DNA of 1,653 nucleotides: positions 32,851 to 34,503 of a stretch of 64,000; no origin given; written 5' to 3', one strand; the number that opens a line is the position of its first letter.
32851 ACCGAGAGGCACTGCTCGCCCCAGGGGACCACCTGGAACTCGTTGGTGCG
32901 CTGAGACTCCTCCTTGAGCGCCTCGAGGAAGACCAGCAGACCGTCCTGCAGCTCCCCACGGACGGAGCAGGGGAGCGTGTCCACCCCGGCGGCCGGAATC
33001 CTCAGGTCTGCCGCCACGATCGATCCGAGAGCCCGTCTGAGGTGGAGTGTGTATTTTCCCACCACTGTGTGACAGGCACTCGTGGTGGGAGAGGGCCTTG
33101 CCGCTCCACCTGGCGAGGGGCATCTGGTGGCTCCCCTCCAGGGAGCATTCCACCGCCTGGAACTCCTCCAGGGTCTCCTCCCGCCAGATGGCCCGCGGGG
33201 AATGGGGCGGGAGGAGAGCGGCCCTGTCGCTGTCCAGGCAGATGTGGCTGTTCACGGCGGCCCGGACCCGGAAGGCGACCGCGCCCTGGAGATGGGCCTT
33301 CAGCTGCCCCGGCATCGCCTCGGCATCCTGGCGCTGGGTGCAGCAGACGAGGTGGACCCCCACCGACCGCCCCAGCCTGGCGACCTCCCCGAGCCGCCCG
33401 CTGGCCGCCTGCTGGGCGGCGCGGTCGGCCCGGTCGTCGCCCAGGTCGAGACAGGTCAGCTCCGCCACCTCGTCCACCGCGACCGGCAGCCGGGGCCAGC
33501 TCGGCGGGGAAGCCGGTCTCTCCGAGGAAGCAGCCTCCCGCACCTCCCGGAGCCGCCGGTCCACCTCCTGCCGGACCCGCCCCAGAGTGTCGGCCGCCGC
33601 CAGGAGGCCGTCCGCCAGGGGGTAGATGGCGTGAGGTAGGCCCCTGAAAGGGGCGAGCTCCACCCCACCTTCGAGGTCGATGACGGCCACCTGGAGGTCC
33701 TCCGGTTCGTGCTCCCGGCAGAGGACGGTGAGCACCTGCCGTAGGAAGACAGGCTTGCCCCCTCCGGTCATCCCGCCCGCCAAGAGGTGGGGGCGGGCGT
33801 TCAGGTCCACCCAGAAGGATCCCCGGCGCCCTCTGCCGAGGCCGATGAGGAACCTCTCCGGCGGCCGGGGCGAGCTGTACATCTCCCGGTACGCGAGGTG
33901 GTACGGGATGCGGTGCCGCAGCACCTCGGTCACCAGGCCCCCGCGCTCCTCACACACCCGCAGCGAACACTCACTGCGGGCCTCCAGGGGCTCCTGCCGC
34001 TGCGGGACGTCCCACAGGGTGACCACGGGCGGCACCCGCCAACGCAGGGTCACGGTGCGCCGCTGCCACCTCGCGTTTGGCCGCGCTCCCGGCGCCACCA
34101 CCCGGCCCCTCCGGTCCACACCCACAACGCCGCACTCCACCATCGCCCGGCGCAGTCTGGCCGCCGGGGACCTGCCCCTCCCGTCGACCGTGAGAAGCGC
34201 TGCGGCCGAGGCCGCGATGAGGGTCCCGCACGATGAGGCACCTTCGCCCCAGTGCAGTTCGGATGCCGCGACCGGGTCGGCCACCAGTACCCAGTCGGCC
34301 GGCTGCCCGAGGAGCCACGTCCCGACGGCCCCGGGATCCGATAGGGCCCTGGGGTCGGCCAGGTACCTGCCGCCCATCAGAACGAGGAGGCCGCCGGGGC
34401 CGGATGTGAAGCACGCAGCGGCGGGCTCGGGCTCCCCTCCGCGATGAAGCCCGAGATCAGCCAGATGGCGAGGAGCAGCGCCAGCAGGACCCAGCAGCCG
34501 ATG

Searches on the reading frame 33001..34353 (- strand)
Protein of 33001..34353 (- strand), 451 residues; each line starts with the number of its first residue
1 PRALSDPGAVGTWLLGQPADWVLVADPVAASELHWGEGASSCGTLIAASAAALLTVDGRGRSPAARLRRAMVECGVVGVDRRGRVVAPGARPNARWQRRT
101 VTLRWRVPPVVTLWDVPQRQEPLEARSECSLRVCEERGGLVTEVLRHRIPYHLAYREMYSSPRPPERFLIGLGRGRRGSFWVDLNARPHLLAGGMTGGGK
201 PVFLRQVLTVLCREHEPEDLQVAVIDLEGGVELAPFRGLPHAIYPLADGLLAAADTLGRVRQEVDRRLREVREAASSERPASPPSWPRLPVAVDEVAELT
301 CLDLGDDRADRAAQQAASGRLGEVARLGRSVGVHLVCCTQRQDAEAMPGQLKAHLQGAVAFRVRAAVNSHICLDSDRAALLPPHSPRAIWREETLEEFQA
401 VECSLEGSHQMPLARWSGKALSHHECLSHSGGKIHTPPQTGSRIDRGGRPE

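Call 42: search_dna_similar(query=window:33001-34353:-, collection=plasmids, mode=protein, max_rows=20, max_evalue=0.00001)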
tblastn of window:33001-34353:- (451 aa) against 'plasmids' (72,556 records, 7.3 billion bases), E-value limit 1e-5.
Records with a match: 77; places in all: 78; records where one place covers at least 80% of the query: 0.
Best place of each record, by identity: <60% 77.
By first word of the organism name: Bacillus 74; Thermoanaerobacterium 2; Collinsella 1.
By predicted mobility (MOB-suite, as given by PLSDB): conjugative 38; non-mobilizable 22; mobilizable 17.
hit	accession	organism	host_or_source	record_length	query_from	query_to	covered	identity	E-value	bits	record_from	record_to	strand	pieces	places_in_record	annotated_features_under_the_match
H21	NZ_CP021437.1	Bacillus thuringiensis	soil sample,soil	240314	183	425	54%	29.6%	6e-16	88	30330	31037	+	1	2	FtsK/SpoIIIE domain-containing protein | replication-relaxation family protein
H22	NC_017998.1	Thermoanaerobacterium saccharolyticum JW/SL-YS485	-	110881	107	379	61%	24.3%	1e-10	71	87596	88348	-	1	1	FtsK/SpoIIIE domain-containing protein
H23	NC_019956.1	Thermoanaerobacterium thermosaccharolyticum M0795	-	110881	107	379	61%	24.3%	1e-10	71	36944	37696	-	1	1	FtsK/SpoIIIE domain-containing protein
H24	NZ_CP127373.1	Bacillus arachidis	bacterial isolate,rhizosphere soil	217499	183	400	48%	29.8%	2e-14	83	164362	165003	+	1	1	FtsK/SpoIIIE domain-containing protein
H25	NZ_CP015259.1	Bacillus wiedmannii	Caenorhabditis elegans,whole organism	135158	183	400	48%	29.4%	8e-16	88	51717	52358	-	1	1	FtsK/SpoIIIE domain-containing protein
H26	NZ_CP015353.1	Bacillus thuringiensis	Caenorhabditis elegans,whole organism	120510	183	400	48%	29.4%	1e-15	87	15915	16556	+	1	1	FtsK/SpoIIIE domain-containing protein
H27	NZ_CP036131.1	Bacillus mycoides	cell culture,soil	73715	183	400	48%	29.4%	6e-15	85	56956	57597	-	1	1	FtsK/SpoIIIE domain-containing protein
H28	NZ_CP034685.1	Bacillus sp. BD59S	Chromosomal DNA, plasmid DNA,soil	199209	183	400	48%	29.4%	3e-14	83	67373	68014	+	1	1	FtsK/SpoIIIE domain-containing protein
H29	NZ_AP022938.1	Bacillus cereus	-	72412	183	400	48%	28.9%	1e-15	87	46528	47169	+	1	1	FtsK/SpoIIIE domain-containing protein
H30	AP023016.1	Bacillus cereus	-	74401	183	400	48%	28.9%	1e-15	87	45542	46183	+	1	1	cell division protein FtsK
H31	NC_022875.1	Bacillus thuringiensis YBT-1518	-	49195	183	400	48%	28.9%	1e-15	87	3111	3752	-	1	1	FtsK/SpoIIIE domain-containing protein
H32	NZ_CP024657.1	Bacillus cereus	-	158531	183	400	48%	28.9%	2e-15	86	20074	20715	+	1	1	FtsK/SpoIIIE domain-containing protein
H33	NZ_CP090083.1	Bacillus cereus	cell culture,Contaminated soil sample ...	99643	183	400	48%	28.9%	3e-15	86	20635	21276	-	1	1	FtsK/SpoIIIE domain-containing protein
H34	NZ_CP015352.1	Bacillus thuringiensis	Caenorhabditis elegans,whole organism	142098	183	400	48%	28.9%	5e-15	86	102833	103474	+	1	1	FtsK/SpoIIIE domain-containing protein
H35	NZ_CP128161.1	Bacillus sp. DX3.1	bacterial isolate,field soil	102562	183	400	48%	28.9%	2e-14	84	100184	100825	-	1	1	FtsK/SpoIIIE domain-containing protein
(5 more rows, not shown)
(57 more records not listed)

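Call 43: find_homologous_proteins(query=window:33001-34353:-, max_evalue=1e-10)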
Query window:33001-34353:- (451 aa): 70 proteins with E <= 1e-10 among 8000 candidates.
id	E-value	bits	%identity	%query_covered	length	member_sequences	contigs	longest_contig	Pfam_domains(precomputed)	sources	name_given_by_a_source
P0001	1.6e-249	846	91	93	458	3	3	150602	PF01580.25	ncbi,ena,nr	ncbi:MAG: FtsK/SpoIIIE domain-containing protein [Candidatus Dormibacteraeota bacterium]|nr:FtsK/Spo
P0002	2.1e-200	684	77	93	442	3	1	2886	PF01580.25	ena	-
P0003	3.7e-198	677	77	93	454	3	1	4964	PF01580.25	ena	-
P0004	3.8e-188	644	74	93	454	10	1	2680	PF01580.25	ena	-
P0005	1.2e-183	629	71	94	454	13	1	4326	PF01580.25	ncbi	-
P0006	7.9e-178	610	69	93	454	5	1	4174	PF01580.25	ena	-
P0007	6.4e-168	577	89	65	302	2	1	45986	PF01580.25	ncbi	-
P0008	5.9e-155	535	79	70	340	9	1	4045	PF01580.25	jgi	jgi:S-DNA-T family DNA segregation ATPase FtsK/SpoIIIE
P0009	2.3e-151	523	78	70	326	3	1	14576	PF01580.25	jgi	jgi:S-DNA-T family DNA segregation ATPase FtsK/SpoIIIE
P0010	1.4e-148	514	60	92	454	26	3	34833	PF01580.25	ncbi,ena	-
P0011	2.4e-147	509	61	92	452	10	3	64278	PF01580.25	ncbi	ncbi:MAG: FtsK/SpoIIIE domain-containing protein [Candidatus Dormibacteria bacterium]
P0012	4.9e-146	505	61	92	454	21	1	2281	PF01580.25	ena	-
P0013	7.6e-145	501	59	92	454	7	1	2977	PF01580.25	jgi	-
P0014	1.1e-144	501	60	92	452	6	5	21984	PF01580.25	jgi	jgi:hypothetical protein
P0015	3.3e-136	473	57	89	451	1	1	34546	PF01580.25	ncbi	ncbi:MAG: FtsK/SpoIIIE domain-containing protein [Candidatus Dormibacteria bacterium]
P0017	8.8e-131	455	61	79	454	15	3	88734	PF01580.25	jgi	-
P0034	5.5e-97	343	51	79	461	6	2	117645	PF01580.25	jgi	-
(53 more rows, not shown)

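Call 44: find_encoding_contigs(protein=P0001, flank=10000, max_places=4)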
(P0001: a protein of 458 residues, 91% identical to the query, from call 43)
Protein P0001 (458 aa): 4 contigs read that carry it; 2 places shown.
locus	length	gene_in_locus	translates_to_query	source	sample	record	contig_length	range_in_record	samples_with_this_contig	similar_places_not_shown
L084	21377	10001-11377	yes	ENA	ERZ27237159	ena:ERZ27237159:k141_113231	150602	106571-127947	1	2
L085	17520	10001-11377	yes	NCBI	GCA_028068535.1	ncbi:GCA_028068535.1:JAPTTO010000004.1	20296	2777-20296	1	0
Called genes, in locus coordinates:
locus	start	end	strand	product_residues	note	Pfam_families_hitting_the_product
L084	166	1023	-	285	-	-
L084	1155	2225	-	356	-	-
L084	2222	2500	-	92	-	PF13560:HTH_31, PF01381:HTH_3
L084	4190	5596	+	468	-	PF12623:Hen1_L, PF13489:Methyltransf_23, PF08241:Methyltransf_11 (weak), PF08242:Methyltransf_12, PF13649:Methyltransf_25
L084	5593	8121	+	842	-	PF13671:AAA_33, PF00149:Metallophos, PF16542:PNKP_ligase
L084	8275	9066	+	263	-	PF00392:GntR, PF07702:UTRA (faint)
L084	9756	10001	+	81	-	-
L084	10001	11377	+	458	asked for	PF01580:FtsK_SpoIIIE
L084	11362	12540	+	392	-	-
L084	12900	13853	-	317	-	PF00589:Phage_integrase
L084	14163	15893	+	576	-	PF07973:tRNA_SAD, PF00587:tRNA-synt_2b, PF03129:HGTP_anticodon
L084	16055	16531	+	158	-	PF05198:IF3_N, PF00707:IF3_C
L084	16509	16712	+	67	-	PF01632:Ribosomal_L35p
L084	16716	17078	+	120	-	PF00453:Ribosomal_L20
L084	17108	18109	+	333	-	PF02912:Phe_tRNA-synt_N, PF01409:tRNA-synt_2d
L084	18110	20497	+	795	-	PF01588:tRNA_bind, PF03483:B3_4, PF03484:B5, PF17759:tRNA_synthFbeta, PF03147:FDX-ACB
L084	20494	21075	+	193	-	PF02245:Pur_DNA_glyco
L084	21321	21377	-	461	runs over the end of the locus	PF00753:Lactamase_B (faint), PF00581:Rhodanese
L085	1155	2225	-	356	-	-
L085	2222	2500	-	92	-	PF13560:HTH_31, PF01381:HTH_3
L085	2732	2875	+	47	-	PF09278:MerR-DNA-bind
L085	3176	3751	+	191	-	-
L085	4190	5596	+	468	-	PF12623:Hen1_L, PF13489:Methyltransf_23, PF08241:Methyltransf_11 (weak), PF08242:Methyltransf_12, PF13649:Methyltransf_25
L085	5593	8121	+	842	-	PF13671:AAA_33, PF00149:Metallophos, PF16542:PNKP_ligase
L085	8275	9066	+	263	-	PF00392:GntR, PF07702:UTRA (faint)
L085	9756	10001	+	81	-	-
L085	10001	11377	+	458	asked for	PF01580:FtsK_SpoIIIE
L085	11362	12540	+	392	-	-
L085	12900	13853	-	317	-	PF00589:Phage_integrase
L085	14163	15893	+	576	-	PF07973:tRNA_SAD, PF00587:tRNA-synt_2b, PF03129:HGTP_anticodon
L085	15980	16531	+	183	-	PF05198:IF3_N, PF00707:IF3_C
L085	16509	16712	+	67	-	PF01632:Ribosomal_L35p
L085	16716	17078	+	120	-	PF00453:Ribosomal_L20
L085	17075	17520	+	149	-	PF02912:Phe_tRNA-synt_N, PF01409:tRNA-synt_2d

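Call 49: find_encoding_contigs(protein=P0011, flank=10000, max_places=3)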
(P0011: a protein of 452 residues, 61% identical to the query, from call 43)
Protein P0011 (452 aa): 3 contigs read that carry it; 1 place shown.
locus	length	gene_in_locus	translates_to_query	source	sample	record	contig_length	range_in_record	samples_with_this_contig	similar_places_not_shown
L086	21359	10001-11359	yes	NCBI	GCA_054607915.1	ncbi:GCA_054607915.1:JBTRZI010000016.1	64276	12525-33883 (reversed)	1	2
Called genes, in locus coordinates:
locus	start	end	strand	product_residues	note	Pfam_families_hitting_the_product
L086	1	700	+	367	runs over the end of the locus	PF01844:HNH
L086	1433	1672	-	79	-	-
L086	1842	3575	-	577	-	PF01921:tRNA-synt_1f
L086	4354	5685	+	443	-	PF13191:AAA_16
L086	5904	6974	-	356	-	PF13676:TIR_2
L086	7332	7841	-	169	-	PF00856:SET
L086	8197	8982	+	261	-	PF00392:GntR, PF07702:UTRA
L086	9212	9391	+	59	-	-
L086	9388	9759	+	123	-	PF00436:SSB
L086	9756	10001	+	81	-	-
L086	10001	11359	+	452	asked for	PF01580:FtsK_SpoIIIE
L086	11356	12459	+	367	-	-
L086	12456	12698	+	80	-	PF12728:HTH_17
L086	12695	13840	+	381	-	PF14659:Phage_int_SAM_3, PF00589:Phage_integrase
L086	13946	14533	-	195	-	-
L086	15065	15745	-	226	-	PF00912:Transgly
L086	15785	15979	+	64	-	-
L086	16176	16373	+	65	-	PF00313:CSD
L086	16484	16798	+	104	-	-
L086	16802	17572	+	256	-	PF00085:Thioredoxin, PF13098:Thioredoxin_2 (weak), PF14561:TPR_20 (faint)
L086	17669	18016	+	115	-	PF12732:YtxH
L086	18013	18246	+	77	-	-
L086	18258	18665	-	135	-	PF01521:Fe-S_biosyn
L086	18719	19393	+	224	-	PF03476:MOSC_N, PF03473:MOSC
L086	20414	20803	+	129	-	-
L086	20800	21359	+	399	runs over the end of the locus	PF01546:Peptidase_M20, PF07687:M20_dimer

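Call 50: find_encoding_contigs(protein=P0017, flank=10000, max_places=3)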
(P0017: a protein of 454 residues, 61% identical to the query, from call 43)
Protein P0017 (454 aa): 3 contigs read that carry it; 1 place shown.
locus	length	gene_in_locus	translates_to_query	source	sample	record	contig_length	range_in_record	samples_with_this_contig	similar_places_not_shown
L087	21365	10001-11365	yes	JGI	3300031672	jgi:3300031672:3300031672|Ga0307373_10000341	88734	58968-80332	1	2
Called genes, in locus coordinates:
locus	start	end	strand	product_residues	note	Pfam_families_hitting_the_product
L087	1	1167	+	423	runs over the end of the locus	PF05977:MFS_3, PF07690:MFS_1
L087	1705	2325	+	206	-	-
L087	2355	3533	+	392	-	PF09903:DUF2130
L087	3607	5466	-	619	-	PF02463:SMC_N (faint), PF11398:DUF2813 (faint), PF13175:AAA_15, PF13476:AAA_23, PF13304:AAA_21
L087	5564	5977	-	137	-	PF03852:Vsr, PF04480:DUF559 (faint), PF18741:MTES_1575 (faint)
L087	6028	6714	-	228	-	PF09517:RE_Eco29kI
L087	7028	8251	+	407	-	PF00145:DNA_methylase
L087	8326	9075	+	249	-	PF00392:GntR, PF07702:UTRA (weak)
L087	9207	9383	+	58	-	-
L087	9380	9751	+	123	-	PF00436:SSB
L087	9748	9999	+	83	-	-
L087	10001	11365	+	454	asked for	PF01580:FtsK_SpoIIIE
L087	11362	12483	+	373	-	-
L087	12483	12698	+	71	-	PF12728:HTH_17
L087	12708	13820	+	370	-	PF14659:Phage_int_SAM_3, PF00589:Phage_integrase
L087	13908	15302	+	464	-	-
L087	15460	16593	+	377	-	PF14022:DUF4238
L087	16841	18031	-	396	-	PF13518:HTH_28 (faint), PF13551:HTH_29 (weak), PF13565:HTH_32, PF00665:rve, PF13683:rve_3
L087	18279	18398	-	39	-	-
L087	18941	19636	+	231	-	PF00392:GntR, PF07729:FCD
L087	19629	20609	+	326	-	PF00291:PALP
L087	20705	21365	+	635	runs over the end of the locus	PF00324:AA_permease, PF13520:AA_permease_2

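Call 59: find_encoding_contigs(protein=P0010, flank=10000, max_places=3)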
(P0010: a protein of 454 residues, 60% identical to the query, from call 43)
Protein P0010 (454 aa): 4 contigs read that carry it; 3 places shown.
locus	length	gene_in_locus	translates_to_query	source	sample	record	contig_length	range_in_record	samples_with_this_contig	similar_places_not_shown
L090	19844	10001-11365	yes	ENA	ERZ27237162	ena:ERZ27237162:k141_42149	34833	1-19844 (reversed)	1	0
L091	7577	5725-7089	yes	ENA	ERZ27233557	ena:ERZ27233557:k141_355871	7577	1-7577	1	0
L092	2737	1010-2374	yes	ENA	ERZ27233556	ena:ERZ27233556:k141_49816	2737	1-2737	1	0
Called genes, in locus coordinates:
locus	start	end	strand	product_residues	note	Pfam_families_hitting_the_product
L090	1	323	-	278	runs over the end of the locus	PF13338:AbiEi_4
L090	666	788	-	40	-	-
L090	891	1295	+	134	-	PF16523:betaPIX_CC (faint)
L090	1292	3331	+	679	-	PF12161:HsdM_N, PF02384:N6_Mtase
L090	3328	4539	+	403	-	-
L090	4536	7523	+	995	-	PF04313:HSDR_N, PF04851:ResIII, PF18766:SWI2_SNF2, PF00270:DEAD, PF22679:T1R_D3-like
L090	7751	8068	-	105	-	-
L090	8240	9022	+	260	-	PF00392:GntR, PF07702:UTRA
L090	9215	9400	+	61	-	-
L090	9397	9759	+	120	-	PF00436:SSB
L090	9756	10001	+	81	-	-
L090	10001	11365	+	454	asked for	PF01580:FtsK_SpoIIIE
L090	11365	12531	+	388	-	-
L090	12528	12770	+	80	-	PF12728:HTH_17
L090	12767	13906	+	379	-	PF14659:Phage_int_SAM_3, PF00589:Phage_integrase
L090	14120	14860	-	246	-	-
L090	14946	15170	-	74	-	-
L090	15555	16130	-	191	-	-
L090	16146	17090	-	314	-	-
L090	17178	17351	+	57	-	-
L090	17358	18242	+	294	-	-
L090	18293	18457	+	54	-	-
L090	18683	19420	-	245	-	PF00912:Transgly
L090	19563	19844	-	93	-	?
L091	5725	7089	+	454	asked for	PF01580:FtsK_SpoIIIE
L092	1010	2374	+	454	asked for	PF01580:FtsK_SpoIIIE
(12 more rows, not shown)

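Call 60: find_encoding_contigs(protein=P0015, flank=10000, max_places=2)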
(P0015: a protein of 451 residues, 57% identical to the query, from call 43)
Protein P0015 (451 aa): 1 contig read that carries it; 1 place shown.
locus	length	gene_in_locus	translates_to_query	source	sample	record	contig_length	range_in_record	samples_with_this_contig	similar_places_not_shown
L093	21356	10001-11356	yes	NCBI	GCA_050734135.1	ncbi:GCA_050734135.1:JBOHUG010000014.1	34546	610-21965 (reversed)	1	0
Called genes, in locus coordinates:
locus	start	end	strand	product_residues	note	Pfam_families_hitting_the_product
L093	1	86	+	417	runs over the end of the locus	PF02403:Seryl_tRNA_N, PF00587:tRNA-synt_2b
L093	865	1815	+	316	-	-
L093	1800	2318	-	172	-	PF03852:Vsr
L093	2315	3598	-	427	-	PF10117:McrBC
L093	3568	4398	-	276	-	PF07728:AAA_5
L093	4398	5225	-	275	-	-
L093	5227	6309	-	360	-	PF00145:DNA_methylase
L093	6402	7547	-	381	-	PF00145:DNA_methylase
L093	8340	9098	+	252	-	PF00392:GntR, PF07702:UTRA (faint)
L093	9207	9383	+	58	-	-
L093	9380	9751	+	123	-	PF00436:SSB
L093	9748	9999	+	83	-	-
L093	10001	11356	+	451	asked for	PF01580:FtsK_SpoIIIE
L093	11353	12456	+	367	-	-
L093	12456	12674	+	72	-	PF12728:HTH_17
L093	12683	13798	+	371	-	PF14659:Phage_int_SAM_3 (weak), PF00589:Phage_integrase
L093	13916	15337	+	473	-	PF04471:Mrr_cat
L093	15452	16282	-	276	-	PF19952:DUF6414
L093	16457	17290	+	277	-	PF22945:LEM-3_GIY-YIG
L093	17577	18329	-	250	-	-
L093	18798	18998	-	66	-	PF01451:LMWPc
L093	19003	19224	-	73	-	-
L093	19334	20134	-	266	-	PF00230:MIP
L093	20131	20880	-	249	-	PF01135:PCMT (weak), PF05175:MTS (weak), PF13489:Methyltransf_23 (weak), PF01209:Ubie_methyltran, PF08241:Methyltransf_11, PF08242:Methyltransf_12, PF13649:Methyltransf_25, PF13847:Methyltransf_31, +2 more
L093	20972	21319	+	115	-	PF01022:HTH_5, PF12840:HTH_20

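Call 61: find_encoding_contigs(protein=P0034, flank=10000, max_places=2)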
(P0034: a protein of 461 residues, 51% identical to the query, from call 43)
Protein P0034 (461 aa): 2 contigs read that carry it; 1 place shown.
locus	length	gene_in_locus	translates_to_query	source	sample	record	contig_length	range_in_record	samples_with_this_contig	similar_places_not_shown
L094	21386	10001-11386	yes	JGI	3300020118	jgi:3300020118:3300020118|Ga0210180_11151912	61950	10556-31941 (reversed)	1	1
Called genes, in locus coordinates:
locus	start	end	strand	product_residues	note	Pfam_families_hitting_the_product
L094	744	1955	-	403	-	-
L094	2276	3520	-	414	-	-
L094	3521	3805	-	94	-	-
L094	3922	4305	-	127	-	-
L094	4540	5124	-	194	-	-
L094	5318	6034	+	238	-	-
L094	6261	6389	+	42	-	-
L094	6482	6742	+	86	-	-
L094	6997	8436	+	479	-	-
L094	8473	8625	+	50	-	-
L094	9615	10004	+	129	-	PF00436:SSB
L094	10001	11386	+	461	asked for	PF01580:FtsK_SpoIIIE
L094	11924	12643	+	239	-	-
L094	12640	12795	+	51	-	-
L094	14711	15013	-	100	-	-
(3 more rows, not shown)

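Call 72: search_protein_families(library=pfam, proteins=[L084:11362-12540:+, L086:11356-12459:+, L087:11362-12483:+, L090:11365-12531:+, L093:11353-12456:+, L085:3176-3751:+], max_evalue=5)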
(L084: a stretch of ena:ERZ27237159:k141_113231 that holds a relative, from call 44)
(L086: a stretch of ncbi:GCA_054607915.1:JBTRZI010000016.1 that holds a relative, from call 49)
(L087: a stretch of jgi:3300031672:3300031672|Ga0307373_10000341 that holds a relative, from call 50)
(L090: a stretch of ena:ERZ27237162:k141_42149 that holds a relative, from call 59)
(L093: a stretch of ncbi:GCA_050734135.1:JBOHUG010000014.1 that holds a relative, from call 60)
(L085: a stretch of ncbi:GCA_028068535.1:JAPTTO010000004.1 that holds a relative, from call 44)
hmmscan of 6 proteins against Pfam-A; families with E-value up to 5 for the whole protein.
L084:11362-12540:+ (392 aa): 0 families

L086:11356-12459:+ (367 aa): 0 families

L087:11362-12483:+ (373 aa): 1 family
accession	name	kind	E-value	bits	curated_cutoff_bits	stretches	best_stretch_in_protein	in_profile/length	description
PF02486.25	Rep_trans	-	0.042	13.9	29.6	1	181-277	64-149/201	Replication initiation factor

L090:11365-12531:+ (388 aa): 0 families

L093:11353-12456:+ (367 aa): 0 families

L085:3176-3751:+ (191 aa): 0 families

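Call 74: search_solved_structures(query=A1, max_evalue=10)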
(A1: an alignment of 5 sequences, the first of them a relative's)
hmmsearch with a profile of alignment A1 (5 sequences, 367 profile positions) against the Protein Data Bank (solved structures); distinct sequences matched with E-value up to 10: 1.
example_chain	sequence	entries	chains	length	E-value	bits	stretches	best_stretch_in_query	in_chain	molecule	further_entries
1x4b_A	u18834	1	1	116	1.1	11.2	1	215-259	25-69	Heterogeneous nuclear ribonucleoproteins A2/B1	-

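Call 81: find_homologous_proteins(query=A1, max_evalue=0.001)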
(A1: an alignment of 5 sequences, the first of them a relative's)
Query A1 (5 sequences) (392 aa, profile of the alignment): 104 proteins with E <= 0.001 among 8000 candidates.
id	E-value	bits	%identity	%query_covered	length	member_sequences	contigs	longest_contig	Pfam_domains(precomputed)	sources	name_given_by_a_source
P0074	1.7e-201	687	44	89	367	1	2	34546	-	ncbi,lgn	ncbi:MAG: hypothetical protein ACRENX_01580 [Candidatus Dormibacteria bacterium]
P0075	2.2e-199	680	42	89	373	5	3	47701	-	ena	-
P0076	1.6e-195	667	44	89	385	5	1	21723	-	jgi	-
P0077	5.1e-189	646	43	89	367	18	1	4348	-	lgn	-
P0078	8.7e-189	645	44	90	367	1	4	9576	-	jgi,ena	jgi:hypothetical protein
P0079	8.9e-189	645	42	89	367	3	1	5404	-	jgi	jgi:hypothetical protein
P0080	1.7e-187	641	41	97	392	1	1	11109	-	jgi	jgi:hypothetical protein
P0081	2.2e-187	640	42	89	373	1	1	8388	-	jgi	jgi:hypothetical protein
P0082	5.0e-186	636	42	90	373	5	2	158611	-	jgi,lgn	jgi:hypothetical protein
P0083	1.9e-184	631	43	89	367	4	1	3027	-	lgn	-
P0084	2.5e-184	630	42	90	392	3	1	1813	-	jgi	jgi:hypothetical protein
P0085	3.0e-184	630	76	90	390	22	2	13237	-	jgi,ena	jgi:hypothetical protein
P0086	1.4e-183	628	76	94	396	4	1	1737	-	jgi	jgi:hypothetical protein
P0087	2.2e-183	627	73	99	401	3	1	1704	-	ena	-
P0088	2.8e-183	627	73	99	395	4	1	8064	-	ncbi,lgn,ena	-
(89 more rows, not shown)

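Call 88: predict_structure(alignment_id=A2)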
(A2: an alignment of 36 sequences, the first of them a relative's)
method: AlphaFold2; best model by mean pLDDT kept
length: 392 residues; sequences in the alignment: 36
mean_pLDDT: 82.7   pTM: 0.79
mean pLDDT of the five models: 82.7, 81.9, 79.6, 79.4, 76.0
residues with pLDDT >= 90: 192; 70-90: 133; 50-70: 19; < 50: 48
segments of 3 or more residues with pLDDT < 50: 162-170, 355-392
pLDDT, mean of each block of 10 residues (from residue 1): 83 97 96 92 80 76 95 93 96 94 93 91 97 94 87 71 46 75 92 86 85 93 97 98 97 94 94 97 91 85 84 81 83 87 82 49 38 33 33 39
secondary structure, 60 per line:
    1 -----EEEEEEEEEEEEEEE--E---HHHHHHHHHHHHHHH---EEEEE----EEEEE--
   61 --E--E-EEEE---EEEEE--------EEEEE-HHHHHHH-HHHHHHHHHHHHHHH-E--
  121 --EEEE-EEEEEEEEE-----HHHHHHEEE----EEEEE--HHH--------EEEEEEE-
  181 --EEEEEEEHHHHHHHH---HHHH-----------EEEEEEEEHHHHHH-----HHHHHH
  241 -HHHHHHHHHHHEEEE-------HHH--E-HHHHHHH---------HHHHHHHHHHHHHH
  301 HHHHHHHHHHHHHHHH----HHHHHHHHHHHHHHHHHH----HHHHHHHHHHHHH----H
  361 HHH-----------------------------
elements in order: E6-20 H27-41 E45-49 E54-58 E68-71 E75-79 E88-92 H94-100 H102-116 E123-126 E128-136 H142-147 E148-150 E155-159 E173-179 E183-189 H190-197 H201-204 E216-223 H224-229 H235-240 H242-252 E253-256 H271-277 H287-316 H321-338 H343-355 H360-363
